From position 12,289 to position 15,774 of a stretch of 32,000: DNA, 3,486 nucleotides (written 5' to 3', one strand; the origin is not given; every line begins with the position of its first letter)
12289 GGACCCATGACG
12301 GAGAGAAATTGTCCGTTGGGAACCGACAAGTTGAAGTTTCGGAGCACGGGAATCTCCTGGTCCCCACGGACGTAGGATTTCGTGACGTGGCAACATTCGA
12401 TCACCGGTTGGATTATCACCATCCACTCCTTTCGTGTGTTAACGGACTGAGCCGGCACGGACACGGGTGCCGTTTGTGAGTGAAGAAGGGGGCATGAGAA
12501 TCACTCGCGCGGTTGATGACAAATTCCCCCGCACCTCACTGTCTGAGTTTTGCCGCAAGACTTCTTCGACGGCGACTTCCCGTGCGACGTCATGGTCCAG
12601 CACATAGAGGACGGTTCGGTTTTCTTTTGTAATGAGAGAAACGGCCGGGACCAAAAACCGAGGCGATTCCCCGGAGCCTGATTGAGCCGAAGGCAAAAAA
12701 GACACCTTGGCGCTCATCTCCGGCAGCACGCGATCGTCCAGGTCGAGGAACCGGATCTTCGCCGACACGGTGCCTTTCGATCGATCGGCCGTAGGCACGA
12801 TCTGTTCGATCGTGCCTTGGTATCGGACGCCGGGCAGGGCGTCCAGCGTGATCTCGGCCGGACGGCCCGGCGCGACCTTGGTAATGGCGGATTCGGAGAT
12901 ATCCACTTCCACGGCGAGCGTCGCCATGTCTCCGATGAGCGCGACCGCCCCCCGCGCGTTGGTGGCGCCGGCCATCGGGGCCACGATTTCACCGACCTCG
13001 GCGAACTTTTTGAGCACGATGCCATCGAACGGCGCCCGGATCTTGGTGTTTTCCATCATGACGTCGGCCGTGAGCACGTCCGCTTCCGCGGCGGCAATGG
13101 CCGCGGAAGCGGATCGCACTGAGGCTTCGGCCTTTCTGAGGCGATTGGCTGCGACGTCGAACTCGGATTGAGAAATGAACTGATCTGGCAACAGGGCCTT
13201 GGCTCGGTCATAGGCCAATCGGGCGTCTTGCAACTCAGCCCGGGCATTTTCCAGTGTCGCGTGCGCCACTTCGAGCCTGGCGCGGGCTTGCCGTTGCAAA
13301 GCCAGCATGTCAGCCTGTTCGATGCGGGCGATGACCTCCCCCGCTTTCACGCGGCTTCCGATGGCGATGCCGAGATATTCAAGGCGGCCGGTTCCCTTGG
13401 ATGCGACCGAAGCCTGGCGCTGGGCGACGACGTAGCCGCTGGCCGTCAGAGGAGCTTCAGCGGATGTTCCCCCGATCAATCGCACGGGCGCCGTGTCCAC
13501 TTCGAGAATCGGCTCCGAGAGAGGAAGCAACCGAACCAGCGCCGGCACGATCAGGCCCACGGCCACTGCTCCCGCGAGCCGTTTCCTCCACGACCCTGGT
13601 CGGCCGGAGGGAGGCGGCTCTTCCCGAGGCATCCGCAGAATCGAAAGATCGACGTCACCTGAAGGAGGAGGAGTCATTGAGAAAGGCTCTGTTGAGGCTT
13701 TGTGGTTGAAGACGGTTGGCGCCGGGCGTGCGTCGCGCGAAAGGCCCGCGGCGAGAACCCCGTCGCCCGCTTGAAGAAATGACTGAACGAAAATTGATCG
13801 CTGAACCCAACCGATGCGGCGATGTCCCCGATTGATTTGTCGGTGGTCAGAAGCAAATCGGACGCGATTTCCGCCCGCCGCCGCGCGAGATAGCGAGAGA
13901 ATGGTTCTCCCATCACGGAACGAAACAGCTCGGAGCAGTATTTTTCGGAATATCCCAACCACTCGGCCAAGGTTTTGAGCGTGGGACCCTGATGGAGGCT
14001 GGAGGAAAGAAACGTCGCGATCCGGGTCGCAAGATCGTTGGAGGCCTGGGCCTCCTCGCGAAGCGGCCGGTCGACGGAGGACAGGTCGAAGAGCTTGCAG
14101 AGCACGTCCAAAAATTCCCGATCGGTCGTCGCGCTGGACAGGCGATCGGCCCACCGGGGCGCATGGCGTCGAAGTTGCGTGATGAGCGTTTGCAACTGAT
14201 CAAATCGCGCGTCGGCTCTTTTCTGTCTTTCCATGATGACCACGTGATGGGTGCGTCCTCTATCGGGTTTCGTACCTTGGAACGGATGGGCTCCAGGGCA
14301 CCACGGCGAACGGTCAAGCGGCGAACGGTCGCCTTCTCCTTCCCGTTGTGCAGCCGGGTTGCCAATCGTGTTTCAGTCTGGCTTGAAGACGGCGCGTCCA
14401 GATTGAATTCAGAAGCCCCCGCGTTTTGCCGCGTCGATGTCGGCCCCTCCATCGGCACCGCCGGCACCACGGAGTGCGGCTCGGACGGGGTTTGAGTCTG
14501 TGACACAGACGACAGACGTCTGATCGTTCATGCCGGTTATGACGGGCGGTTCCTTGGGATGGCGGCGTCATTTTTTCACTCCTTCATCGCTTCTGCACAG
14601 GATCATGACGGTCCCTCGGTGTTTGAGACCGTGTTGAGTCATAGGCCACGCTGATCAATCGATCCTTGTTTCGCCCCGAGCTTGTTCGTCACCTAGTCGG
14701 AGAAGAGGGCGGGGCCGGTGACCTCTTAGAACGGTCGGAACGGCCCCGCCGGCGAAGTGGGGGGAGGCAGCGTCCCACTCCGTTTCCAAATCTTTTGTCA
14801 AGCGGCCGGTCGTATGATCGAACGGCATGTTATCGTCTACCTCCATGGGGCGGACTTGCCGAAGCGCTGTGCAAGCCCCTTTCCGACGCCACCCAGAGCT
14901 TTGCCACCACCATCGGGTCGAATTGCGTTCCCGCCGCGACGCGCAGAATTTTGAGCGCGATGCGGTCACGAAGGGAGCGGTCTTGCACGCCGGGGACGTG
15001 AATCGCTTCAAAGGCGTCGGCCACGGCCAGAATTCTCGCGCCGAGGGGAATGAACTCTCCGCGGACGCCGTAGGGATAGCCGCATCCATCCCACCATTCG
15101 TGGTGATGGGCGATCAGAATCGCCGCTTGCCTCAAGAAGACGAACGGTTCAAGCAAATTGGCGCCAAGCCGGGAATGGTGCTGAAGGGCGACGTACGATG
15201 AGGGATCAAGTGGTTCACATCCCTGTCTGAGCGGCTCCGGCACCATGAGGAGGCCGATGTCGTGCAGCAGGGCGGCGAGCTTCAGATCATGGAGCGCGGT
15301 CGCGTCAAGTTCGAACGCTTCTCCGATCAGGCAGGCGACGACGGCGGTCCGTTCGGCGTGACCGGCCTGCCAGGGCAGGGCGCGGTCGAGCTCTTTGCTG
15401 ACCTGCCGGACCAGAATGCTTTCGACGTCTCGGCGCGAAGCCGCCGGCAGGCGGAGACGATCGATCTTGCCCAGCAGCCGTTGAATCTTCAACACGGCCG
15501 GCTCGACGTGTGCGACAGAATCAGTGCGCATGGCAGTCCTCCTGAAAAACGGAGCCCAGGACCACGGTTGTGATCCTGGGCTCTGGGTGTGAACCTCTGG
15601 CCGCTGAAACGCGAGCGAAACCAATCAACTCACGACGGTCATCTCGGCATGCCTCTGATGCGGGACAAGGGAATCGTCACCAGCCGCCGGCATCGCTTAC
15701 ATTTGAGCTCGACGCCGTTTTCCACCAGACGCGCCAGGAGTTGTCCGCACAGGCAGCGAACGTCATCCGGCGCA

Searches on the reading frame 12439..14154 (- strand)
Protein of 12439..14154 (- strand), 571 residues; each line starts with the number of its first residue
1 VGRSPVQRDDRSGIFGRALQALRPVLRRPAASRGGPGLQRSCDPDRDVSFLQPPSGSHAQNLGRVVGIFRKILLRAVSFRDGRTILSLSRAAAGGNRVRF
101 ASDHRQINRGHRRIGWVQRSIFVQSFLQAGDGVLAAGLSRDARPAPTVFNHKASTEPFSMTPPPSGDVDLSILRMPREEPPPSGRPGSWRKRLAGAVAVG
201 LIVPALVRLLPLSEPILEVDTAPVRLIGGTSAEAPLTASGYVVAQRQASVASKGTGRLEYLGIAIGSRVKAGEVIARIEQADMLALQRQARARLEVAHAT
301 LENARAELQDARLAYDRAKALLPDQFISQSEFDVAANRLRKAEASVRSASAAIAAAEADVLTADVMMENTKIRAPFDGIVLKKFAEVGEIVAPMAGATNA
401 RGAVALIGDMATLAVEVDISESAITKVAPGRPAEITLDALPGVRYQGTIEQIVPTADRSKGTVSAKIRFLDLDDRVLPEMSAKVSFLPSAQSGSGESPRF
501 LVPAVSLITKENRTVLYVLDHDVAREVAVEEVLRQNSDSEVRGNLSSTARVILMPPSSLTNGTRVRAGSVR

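Call 20: search_protein_families(library=pfam, proteins=[window:12439-14154:-], max_evalue=0.001)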
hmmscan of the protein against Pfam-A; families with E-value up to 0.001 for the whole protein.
window:12439-14154:- (571 aa): 2 families
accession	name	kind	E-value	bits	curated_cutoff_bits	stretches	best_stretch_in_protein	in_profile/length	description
PF16576.10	HlyD_D23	-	7.4e-21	74.9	30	1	237-482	7-214/214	Barrel-sandwich domain of CusB or HlyD membrane-fusion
PF13437.12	HlyD_3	-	2.2e-14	54.5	22.2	1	371-470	1-94/106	HlyD family secretion protein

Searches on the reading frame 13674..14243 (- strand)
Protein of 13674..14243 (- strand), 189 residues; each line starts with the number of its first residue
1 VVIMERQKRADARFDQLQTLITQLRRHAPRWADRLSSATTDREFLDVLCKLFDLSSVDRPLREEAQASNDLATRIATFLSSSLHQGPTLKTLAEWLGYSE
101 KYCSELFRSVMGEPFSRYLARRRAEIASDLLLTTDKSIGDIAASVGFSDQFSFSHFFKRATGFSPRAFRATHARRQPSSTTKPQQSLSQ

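Call 71: search_protein_families(library=pfam, proteins=[window:13674-14243:-], max_evalue=0.01)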
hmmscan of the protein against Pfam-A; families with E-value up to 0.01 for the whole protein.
window:13674-14243:- (189 aa): 2 families
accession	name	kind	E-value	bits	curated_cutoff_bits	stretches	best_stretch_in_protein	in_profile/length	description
PF12833.13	HTH_18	-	2.8e-22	79.2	33.6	1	92-170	1-79/80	Helix-turn-helix domain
PF00165.29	HTH_AraC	-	2.5e-14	53.4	26.6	1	132-169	2-41/42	Bacterial regulatory helix-turn-helix proteins, AraC family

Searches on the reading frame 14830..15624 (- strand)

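Call 20: search_protein_families(library=pfam, proteins=[window:14830-15624:-], max_evalue=0.001)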
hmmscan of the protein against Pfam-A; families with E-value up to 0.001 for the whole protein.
window:14830-15624:- (264 aa): 2 families
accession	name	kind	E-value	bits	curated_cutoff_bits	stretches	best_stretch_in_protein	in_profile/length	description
PF13487.12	HD_5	-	6.9e-33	114.2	27.2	1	75-239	3-170/170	HD domain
PF01966.28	HD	-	1e-13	52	22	1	88-207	3-115/116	HD domain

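Call 84: search_protein_families(library=pfam, proteins=[window:14830-15624:-], max_evalue=0.001)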
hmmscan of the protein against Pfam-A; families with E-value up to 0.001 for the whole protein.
window:14830-15624:- (264 aa): 2 families
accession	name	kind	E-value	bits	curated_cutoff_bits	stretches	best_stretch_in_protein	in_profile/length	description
PF13487.12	HD_5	-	6.9e-33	114.2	27.2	1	75-239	3-170/170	HD domain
PF01966.28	HD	-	1e-13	52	22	1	88-207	3-115/116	HD domain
